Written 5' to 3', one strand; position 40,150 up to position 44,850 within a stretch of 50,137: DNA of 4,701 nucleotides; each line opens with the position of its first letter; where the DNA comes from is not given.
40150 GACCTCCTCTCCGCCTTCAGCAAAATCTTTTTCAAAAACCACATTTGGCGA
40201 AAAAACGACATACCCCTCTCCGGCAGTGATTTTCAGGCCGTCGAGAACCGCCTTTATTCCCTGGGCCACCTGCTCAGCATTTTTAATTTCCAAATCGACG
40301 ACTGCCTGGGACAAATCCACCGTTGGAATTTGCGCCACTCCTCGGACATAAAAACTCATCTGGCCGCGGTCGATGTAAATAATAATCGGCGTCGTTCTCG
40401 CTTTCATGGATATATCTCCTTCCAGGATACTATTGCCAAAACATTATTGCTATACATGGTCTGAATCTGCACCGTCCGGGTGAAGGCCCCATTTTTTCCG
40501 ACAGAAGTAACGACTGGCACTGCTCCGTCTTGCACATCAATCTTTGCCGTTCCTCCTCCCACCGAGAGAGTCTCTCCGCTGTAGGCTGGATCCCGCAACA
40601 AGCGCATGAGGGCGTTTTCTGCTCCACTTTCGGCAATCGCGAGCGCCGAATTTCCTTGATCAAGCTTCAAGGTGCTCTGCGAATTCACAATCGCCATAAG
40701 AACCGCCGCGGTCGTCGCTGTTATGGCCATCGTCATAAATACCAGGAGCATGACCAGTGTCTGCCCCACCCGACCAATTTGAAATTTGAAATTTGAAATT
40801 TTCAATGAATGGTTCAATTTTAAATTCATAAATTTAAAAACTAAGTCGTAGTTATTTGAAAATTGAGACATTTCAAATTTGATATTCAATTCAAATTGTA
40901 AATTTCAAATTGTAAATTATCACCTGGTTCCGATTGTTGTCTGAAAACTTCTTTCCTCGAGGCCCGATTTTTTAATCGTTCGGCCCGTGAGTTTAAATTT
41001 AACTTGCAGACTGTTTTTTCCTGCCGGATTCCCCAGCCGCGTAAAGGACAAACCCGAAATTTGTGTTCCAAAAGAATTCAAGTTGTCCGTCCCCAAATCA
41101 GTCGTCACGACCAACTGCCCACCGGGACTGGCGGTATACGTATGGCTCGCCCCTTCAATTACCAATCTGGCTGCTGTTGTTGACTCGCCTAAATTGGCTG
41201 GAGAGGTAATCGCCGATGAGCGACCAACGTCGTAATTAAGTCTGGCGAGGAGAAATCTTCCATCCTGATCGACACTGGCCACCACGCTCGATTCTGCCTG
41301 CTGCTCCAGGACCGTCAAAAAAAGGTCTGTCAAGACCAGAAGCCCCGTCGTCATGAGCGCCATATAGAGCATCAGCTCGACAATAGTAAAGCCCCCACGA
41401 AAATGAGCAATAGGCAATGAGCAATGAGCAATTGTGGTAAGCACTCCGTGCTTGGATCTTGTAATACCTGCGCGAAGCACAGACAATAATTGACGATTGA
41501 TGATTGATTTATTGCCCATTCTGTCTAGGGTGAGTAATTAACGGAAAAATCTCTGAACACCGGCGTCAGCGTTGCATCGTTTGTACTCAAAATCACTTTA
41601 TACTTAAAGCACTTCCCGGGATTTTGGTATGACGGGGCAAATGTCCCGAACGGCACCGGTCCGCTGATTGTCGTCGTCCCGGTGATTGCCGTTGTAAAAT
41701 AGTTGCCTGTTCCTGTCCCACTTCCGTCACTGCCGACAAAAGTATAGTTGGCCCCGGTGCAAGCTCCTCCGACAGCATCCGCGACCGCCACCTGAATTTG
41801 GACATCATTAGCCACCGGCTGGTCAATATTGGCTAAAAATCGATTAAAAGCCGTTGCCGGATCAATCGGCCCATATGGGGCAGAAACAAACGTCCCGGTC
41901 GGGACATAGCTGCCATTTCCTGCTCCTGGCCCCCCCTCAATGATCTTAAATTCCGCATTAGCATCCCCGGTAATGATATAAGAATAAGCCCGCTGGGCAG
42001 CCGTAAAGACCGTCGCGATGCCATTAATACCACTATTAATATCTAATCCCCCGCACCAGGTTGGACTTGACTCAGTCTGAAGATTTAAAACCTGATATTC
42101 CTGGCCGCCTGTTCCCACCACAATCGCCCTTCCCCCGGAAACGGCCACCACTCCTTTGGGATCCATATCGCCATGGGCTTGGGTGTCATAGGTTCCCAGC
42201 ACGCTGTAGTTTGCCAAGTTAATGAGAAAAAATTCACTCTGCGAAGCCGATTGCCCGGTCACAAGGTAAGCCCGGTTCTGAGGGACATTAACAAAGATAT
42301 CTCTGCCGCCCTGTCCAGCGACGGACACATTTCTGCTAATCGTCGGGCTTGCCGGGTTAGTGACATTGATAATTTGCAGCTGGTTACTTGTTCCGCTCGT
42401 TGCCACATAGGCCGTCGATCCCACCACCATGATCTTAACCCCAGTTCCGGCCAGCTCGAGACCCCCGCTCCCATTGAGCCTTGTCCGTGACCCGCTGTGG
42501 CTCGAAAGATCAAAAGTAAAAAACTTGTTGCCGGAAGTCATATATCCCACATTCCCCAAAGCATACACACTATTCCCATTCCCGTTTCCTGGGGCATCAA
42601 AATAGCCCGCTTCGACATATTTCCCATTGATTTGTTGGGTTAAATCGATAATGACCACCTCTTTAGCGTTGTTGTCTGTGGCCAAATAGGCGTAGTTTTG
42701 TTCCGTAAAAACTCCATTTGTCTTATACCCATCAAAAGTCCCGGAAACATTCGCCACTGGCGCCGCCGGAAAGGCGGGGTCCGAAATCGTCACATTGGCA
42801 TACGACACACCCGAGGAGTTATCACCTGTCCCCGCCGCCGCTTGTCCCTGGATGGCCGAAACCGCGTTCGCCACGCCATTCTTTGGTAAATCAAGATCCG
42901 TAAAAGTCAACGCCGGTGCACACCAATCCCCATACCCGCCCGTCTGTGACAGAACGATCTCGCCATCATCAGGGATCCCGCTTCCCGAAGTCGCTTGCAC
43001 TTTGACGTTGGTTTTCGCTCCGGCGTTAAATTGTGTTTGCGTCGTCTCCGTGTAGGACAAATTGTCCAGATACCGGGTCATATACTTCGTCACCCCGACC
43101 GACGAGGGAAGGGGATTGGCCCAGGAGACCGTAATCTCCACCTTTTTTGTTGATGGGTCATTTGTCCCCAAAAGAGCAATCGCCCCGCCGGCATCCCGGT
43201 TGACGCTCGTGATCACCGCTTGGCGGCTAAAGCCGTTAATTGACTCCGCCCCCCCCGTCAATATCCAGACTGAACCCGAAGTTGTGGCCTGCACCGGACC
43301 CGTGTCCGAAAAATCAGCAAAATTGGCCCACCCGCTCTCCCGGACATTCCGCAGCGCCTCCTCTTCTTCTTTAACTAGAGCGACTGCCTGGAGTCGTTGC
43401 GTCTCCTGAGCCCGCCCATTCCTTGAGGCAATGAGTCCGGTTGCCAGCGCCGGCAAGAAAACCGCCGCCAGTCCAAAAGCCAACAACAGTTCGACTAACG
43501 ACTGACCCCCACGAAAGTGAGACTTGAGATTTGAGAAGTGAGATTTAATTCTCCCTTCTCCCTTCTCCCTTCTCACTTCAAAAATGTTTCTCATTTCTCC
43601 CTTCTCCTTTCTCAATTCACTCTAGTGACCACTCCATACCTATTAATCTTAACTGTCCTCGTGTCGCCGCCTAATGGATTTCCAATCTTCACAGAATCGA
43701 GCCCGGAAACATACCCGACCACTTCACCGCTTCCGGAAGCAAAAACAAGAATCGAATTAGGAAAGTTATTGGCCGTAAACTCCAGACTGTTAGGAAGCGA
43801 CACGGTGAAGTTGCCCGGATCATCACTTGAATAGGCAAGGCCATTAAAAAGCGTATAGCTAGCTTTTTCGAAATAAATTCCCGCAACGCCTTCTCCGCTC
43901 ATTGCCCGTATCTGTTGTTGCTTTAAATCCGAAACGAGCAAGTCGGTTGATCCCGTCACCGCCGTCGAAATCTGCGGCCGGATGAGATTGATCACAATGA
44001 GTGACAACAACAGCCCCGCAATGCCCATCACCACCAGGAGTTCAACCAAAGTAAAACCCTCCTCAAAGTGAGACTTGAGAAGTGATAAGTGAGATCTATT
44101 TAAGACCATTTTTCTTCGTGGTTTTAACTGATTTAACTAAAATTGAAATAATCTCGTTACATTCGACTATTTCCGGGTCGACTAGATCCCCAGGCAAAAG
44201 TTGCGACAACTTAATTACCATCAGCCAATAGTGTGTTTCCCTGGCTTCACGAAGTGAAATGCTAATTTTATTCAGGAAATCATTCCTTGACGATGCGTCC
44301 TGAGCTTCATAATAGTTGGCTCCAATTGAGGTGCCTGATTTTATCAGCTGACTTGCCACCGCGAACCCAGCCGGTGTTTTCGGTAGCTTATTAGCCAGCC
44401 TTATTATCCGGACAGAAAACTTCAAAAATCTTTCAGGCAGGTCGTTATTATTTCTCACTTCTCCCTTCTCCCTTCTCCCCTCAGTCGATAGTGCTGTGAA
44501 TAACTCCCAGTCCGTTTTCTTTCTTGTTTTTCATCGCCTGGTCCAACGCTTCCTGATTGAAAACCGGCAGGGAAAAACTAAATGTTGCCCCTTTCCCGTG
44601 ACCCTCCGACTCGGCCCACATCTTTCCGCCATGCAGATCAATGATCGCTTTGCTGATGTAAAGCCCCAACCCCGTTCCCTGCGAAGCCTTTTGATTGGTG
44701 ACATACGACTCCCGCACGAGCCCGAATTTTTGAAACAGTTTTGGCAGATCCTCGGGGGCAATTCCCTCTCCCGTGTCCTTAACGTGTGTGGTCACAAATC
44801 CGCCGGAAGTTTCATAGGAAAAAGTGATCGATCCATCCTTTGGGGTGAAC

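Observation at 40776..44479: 28-nt tandem heptanucleotide arrays sit in the leader-peptide coding region of every minor pseudopilin gene (candidate slipped-strand switches)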

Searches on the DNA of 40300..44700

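Call 62: search_rna_families(source=window, start=40300, end=44700, threshold=evalue, max_evalue=1)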
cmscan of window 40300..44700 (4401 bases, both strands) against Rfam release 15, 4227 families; matches with E-value up to 1: 0.
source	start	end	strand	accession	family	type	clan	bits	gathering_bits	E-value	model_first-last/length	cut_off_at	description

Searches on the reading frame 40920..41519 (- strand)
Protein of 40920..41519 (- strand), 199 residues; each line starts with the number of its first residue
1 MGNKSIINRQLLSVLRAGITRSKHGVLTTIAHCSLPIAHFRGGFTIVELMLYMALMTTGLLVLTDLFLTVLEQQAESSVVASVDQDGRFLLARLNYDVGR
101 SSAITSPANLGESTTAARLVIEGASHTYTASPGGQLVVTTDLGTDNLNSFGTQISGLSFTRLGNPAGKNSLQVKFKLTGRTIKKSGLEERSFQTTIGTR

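Call 13: search_protein_families(library=pfam, proteins=[window:40920-41519:-], max_evalue=0.01)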
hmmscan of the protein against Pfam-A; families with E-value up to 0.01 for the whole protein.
window:40920-41519:- (199 aa): 2 families
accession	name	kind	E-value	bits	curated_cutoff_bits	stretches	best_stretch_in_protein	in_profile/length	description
PF07963.17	N_methyl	-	0.0029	17.6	21.2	1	41-63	4-26/27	Prokaryotic N-terminal methylation motif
PF10282.15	Lactonase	-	0.0038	16.9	21.7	1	72-156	82-176/344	Lactonase, 7-bladed beta-propeller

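Call 14: search_protein_families(library=ncbifam, proteins=[window:40920-41519:-], max_evalue=0.01)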
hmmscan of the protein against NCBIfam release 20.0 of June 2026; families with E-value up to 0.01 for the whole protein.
window:40920-41519:- (199 aa): 0 families

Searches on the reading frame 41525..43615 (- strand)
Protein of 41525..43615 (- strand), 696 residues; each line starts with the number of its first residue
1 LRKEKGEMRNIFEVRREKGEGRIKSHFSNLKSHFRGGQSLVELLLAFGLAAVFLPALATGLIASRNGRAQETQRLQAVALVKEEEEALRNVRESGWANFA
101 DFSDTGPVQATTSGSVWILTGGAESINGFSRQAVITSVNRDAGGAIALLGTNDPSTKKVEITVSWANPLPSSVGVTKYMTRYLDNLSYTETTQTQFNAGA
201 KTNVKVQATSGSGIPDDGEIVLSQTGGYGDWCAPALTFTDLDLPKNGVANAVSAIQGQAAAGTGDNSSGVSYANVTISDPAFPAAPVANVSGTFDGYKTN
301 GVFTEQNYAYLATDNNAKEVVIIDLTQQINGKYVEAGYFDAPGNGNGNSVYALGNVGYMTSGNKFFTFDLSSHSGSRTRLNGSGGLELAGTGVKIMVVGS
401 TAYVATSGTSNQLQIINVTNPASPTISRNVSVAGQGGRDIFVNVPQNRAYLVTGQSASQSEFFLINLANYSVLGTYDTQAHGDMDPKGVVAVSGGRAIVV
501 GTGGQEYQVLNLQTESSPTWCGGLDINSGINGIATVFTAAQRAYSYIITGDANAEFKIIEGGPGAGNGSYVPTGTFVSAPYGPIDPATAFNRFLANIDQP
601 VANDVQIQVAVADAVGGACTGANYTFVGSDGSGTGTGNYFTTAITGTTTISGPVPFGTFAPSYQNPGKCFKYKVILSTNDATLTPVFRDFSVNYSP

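Call 13: search_protein_families(library=pfam, proteins=[window:41525-43615:-], max_evalue=0.01)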
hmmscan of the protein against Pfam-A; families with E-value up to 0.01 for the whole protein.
window:41525-43615:- (696 aa): 1 family
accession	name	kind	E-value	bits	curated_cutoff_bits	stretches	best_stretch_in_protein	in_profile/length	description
PF08309.17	LVIVD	-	0.00015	21.5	20.2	0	393-430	5-40/42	LVIVD repeat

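Call 14: search_protein_families(library=ncbifam, proteins=[window:41525-43615:-], max_evalue=0.01)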
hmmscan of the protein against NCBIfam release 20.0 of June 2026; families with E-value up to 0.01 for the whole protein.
window:41525-43615:- (696 aa): 1 family
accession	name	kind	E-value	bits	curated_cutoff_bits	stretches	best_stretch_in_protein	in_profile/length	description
TIGR04312.1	choice_anch_B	subfamily_domain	0.0017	17.7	100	0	303-363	290-349/364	choice-of-anchor B family protein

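Call 20: find_homologous_proteins(query=window:41525-43594:-, max_evalue=0.00001)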
Query window:41525-43594:- (689 aa): 971 proteins with E <= 0.00001 among 8000 candidates; the best 120 are listed.
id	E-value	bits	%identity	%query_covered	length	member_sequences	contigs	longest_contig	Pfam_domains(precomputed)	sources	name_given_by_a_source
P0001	0.0e+0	1520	100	100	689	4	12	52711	-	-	-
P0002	1.2e-282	957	66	96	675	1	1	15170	-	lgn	-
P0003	9.2e-282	954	67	96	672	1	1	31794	PF08309.18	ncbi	-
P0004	2.1e-272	924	65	97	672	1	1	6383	-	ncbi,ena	-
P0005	1.9e-262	891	64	96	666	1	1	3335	-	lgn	-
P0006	1.3e-257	875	59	96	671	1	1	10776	-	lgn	-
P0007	4.2e-248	843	59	96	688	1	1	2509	-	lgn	-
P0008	2.3e-243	828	60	97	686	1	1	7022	-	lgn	-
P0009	1.6e-230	785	58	96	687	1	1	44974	-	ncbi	-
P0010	5.0e-226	770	50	77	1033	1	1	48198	PF08309.18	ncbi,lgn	-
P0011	9.4e-225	766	51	77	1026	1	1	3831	-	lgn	-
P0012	1.9e-224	765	51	78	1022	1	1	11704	PF08309.18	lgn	-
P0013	1.0e-223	763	58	96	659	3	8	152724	-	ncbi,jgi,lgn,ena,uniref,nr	ncbi:hypothetical protein A2627_04245 [Candidatus Woesebacteria bacterium RIFCSPHIGHO2_01_FULL_39_28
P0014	1.3e-221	756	49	81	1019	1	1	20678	-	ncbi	-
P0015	1.7e-221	755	49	78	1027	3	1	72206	PF08309.18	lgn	-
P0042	2.5e-194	665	52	96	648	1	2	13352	PF08309.18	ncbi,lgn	-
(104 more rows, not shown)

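Call 23: find_related_loci(query=A1, collection=genome_contigs, flank=5000)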
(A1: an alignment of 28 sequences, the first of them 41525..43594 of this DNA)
Query A1 (689 aa) in genome_contigs; peptide patterns used: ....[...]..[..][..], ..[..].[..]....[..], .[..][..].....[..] (x = any residue, [..] = any of these).
231 stretches matched a pattern; 165 encode a relative of the query (tblastn E <= 1e-3); the best 80 are kept; 80 distinct loci.
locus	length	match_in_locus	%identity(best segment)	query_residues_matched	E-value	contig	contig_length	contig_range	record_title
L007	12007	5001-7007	52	22-689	0e+0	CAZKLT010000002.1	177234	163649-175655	MAG TPA_asm: uncultured Gammaproteobacteria bacterium isolate SRP237561_co1_402 genome assembly, contig: NODE_83_length_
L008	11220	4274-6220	52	22-689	0e+0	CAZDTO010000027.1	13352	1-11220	MAG TPA_asm: uncultured Gammaproteobacteria bacterium isolate binchicken_co38_474 genome assembly, contig: NODE_9823_len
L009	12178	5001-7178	55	1-689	0e+0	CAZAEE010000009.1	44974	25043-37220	MAG TPA_asm: uncultured Gammaproteobacteria bacterium isolate SRP200132_co2_487 genome assembly, contig: NODE_604_length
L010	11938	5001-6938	52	26-689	0e+0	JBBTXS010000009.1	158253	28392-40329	MAG: Patescibacteria group bacterium isolate H51-bin091_1 H51_bin091_1_000000000009, whole genome shotgun sequence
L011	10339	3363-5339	50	30-689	0e+0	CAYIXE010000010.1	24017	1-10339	MAG TPA_asm: uncultured Gammaproteobacteria bacterium isolate ERP119705_co7_214 genome assembly, contig: NODE_1745_lengt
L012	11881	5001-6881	51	30-689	0e+0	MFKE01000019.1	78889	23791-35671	MAG: Candidatus Gottesmanbacteria bacterium RIFOXYB1_FULL_47_11 rifoxyb1_full_scaffold_437, whole genome shotgun sequenc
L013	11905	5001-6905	52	23-689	0e+0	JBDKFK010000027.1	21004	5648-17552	MAG: Candidatus Parcubacteria bacterium isolate farmington_2019_sw_WHONDRS-S19S_0053_A_bin.38 scaffold_0000695, whole ge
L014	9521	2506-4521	48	5-689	0e+0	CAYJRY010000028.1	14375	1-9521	MAG TPA_asm: uncultured Gammaproteobacteria bacterium isolate ERP125453_co1_466 genome assembly, contig: NODE_4459_lengt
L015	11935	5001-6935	50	22-689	0e+0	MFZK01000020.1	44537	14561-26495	MAG: Candidatus Roizmanbacteria bacterium RIFCSPHIGHO2_02_FULL_37_13b rifcsphigho2_02_scaffold_868, whole genome shotgun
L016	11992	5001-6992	49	26-689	0e+0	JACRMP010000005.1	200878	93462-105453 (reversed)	MAG: Candidatus Gottesmanbacteria bacterium isolate NC_groundwater_1910_Pr3_S2p5_48_11 SR2-18-S2p5_coassembly_scaffold_1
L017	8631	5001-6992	49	26-689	0e+0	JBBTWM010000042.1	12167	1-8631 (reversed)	MAG: Patescibacteria group bacterium isolate H41-bin127_1 H41_bin127_1_000000000042, whole genome shotgun sequence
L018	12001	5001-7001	49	21-689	0e+0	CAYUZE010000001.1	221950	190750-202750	MAG TPA_asm: uncultured Gammaproteobacteria bacterium isolate binchicken_co130_63 genome assembly, contig: NODE_102_leng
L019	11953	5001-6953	48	16-689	0e+0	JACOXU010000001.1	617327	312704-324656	MAG: Candidatus Levyibacteriota bacterium isolate NC_groundwater_161_Ag_S-0.1um_37_19 S4_GD2017_2_S1_scaffold_10, whole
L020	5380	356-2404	47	1-689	0e+0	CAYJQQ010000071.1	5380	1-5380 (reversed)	MAG TPA_asm: uncultured Gammaproteobacteria bacterium isolate ERP125453_co1_343 genome assembly, contig: NODE_20389_leng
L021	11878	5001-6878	49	30-689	0e+0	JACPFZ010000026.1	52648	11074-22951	MAG: Candidatus Gottesmanbacteria bacterium isolate NC_groundwater_374_Ag_B-0.1um_46_9 GD18-4_B1_scaffold_660170, whole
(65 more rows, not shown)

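Call 68: find_encoding_contigs(protein=P0042, flank=3500, max_places=4)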
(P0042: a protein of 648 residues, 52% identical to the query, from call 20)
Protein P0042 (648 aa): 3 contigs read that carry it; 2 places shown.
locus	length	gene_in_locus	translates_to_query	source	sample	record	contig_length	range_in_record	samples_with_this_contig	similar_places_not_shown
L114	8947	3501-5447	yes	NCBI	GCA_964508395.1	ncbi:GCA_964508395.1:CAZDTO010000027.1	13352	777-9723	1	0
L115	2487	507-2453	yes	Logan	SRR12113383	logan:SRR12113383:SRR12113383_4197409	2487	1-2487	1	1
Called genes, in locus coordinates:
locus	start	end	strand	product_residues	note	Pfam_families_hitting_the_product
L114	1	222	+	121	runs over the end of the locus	PF00072:Response_reg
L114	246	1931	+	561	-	PF05157:MshEN, PF00437:T2SSE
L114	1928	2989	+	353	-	PF00482:T2SSF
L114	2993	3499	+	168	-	PF07963:N_methyl (weak)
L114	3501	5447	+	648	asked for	PF08309:LVIVD (weak)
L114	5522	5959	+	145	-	-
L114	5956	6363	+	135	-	-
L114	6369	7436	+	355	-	-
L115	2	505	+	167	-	?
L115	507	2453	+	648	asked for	PF08309:LVIVD (weak)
